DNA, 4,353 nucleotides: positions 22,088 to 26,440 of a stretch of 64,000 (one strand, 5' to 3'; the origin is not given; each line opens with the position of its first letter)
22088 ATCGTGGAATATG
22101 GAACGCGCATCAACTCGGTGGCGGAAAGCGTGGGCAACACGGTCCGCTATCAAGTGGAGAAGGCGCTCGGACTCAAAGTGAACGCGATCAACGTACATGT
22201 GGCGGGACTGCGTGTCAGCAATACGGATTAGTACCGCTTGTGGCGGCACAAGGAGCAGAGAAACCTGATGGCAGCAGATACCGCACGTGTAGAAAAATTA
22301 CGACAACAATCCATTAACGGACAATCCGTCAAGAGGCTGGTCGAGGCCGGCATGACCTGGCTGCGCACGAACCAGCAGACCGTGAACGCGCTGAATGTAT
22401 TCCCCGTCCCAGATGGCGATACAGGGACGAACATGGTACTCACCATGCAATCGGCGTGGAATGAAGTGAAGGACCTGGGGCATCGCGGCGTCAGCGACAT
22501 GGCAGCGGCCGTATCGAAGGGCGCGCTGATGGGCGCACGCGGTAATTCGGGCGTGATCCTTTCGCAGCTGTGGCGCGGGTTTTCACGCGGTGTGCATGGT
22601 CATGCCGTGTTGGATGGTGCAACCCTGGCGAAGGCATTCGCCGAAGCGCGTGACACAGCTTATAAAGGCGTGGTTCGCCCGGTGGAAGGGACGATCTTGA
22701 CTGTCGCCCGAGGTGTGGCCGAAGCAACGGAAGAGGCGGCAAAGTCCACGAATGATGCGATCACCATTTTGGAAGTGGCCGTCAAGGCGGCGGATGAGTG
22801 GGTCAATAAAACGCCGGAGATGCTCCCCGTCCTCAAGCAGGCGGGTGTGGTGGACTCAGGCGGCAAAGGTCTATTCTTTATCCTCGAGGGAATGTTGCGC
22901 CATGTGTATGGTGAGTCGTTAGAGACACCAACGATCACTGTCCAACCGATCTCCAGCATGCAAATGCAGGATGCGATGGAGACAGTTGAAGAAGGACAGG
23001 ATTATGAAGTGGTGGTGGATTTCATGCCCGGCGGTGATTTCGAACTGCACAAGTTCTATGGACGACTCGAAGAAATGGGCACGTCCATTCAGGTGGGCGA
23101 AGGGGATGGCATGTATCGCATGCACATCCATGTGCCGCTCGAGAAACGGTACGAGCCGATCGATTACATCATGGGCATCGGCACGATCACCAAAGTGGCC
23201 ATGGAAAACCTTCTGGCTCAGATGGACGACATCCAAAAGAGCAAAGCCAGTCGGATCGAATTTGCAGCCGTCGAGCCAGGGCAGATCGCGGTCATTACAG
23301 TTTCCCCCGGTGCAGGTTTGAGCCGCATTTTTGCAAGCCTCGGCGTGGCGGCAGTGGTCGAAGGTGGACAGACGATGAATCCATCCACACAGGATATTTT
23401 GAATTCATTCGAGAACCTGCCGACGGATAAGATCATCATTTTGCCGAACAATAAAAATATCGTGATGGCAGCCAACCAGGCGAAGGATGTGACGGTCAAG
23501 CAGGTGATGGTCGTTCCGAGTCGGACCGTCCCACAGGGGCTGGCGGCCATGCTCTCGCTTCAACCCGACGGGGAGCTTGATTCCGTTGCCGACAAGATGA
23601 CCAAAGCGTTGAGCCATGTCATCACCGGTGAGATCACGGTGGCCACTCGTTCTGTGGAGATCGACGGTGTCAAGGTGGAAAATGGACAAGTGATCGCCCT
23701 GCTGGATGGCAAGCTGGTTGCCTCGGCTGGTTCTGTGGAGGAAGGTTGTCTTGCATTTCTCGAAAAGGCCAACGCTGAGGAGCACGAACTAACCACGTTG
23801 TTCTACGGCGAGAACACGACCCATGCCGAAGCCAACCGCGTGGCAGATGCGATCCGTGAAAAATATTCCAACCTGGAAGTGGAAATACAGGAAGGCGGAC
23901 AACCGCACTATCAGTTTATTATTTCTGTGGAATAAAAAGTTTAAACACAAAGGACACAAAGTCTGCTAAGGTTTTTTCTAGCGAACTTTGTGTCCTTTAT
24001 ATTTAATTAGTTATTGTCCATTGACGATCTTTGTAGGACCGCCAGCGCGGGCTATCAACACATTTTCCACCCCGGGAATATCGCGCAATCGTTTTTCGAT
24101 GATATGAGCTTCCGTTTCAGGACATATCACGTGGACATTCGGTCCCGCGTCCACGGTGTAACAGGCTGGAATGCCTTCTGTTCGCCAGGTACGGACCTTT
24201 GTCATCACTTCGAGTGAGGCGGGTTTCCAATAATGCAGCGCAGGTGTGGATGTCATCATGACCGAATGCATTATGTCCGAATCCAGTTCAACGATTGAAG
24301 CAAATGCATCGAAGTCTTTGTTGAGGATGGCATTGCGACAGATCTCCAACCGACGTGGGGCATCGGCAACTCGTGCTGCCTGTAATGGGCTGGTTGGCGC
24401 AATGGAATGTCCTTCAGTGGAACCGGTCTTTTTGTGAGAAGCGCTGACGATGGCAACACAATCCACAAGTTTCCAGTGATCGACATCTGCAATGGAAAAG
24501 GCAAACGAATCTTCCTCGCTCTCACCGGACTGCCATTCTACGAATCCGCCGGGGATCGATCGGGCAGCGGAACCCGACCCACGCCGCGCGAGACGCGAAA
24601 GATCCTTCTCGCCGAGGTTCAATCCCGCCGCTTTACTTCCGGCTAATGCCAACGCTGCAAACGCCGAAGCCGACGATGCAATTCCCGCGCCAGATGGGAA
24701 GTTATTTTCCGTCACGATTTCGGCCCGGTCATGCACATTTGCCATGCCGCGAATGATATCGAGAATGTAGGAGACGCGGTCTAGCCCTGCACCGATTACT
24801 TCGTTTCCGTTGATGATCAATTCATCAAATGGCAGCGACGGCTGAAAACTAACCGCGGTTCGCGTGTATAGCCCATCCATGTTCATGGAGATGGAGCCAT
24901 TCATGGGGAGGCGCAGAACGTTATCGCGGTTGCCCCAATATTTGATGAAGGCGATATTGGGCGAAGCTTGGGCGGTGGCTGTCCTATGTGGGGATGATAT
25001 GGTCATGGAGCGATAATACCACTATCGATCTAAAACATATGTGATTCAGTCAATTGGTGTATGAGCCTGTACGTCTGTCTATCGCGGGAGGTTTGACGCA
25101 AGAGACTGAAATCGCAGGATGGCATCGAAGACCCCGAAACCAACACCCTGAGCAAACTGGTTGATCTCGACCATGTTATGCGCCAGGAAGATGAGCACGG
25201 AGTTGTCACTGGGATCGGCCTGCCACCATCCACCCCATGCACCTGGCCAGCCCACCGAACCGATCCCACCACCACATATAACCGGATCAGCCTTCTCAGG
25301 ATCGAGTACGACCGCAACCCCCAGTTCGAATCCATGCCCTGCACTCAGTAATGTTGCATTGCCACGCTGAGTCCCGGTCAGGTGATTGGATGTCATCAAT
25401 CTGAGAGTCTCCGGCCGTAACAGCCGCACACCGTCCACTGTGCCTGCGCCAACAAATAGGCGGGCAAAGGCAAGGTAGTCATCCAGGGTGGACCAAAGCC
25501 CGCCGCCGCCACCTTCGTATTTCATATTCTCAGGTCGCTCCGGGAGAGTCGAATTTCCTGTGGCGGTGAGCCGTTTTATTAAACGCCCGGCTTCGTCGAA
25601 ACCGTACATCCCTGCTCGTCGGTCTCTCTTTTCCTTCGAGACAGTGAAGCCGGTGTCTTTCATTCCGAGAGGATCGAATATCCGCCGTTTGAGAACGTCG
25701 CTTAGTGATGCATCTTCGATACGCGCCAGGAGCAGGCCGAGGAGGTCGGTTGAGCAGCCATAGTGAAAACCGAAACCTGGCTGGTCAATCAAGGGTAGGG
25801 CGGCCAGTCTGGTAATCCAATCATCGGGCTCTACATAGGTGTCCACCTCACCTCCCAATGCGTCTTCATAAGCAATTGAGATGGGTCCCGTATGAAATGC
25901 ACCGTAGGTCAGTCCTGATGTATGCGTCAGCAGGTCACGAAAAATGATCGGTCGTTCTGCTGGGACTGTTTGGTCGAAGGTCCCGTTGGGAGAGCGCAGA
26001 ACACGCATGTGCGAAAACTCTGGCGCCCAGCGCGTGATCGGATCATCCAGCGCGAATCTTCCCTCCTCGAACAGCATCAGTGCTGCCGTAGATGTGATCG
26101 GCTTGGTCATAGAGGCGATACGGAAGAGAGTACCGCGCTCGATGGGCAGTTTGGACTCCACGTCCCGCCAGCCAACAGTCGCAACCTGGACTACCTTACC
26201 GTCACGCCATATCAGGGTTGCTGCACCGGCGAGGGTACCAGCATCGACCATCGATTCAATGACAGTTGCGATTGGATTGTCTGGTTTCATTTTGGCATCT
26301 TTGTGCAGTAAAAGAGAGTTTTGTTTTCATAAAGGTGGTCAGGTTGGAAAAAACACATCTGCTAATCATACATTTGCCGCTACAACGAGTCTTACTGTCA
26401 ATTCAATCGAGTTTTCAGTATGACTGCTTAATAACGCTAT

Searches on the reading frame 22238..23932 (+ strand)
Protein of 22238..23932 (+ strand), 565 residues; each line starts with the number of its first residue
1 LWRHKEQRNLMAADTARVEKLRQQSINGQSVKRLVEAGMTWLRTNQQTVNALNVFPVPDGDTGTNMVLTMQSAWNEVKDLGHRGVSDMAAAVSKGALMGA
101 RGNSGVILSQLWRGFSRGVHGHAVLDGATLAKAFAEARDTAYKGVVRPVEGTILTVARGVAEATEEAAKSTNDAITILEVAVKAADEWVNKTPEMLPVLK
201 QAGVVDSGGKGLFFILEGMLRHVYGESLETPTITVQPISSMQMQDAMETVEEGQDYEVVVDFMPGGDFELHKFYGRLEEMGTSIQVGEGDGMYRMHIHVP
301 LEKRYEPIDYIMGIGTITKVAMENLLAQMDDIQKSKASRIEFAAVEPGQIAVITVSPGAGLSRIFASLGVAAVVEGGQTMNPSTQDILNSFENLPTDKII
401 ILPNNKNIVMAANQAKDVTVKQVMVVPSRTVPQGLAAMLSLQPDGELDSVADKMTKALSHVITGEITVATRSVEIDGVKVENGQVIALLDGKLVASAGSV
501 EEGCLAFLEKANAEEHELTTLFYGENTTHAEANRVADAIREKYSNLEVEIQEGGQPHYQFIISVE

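Call 18: search_protein_families(library=pfam, proteins=[window:22238-23932:+], max_evalue=0.001)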
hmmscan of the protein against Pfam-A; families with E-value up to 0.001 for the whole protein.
window:22238-23932:+ (565 aa): 3 families
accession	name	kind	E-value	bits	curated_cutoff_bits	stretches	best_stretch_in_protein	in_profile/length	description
PF13684.11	FakA-like_C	-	6.7e-75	251.6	23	1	351-565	1-216/216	Fatty acid kinase subunit A-like, C-terminal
PF02734.22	Dak2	-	2.3e-42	145.3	27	1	56-220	1-173/174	DAK2 domain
PF21645.3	FakA-like_M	-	5.9e-06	26.5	24.9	1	257-330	7-78/80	Fatty acid kinase subunit A-like, middle domain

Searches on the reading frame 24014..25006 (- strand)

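Call 18: search_protein_families(library=pfam, proteins=[window:24014-25006:-], max_evalue=0.001)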
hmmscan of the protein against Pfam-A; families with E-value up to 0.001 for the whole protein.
window:24014-25006:- (331 aa): 3 families
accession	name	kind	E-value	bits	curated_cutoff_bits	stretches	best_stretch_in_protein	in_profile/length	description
PF22700.2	MVD-like_N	-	3.8e-58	196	27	1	14-169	1-157/157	Diphosphomevalonate decarboxylase-like N-terminal domain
PF18376.6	MDD_C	-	2e-22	80.4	23.2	1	184-307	3-130/186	Mevalonate 5-diphosphate decarboxylase C-terminal domain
PF00288.32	GHMP_kinases_N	-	8.9e-10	39.1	22.3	1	93-154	16-76/87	GHMP kinases N terminal domain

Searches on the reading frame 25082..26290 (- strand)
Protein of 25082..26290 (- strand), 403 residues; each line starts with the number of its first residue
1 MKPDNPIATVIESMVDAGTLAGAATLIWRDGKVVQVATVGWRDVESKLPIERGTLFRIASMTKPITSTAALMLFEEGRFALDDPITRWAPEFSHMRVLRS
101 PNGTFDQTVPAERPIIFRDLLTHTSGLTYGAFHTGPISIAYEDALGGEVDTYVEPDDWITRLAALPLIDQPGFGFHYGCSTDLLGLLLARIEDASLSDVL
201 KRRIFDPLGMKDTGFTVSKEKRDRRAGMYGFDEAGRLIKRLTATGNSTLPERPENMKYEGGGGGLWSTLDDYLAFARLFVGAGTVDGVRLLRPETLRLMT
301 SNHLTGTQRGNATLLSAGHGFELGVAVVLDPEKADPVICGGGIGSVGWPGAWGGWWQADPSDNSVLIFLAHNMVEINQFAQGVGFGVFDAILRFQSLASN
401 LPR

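Call 18: search_protein_families(library=pfam, proteins=[window:25082-26290:-], max_evalue=0.001)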
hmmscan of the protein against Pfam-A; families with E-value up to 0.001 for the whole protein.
window:25082-26290:- (403 aa): 1 family
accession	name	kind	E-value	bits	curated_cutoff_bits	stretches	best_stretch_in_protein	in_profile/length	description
PF00144.29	Beta-lactamase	-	7.3e-62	209.9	27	1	8-374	2-312/329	Beta-lactamase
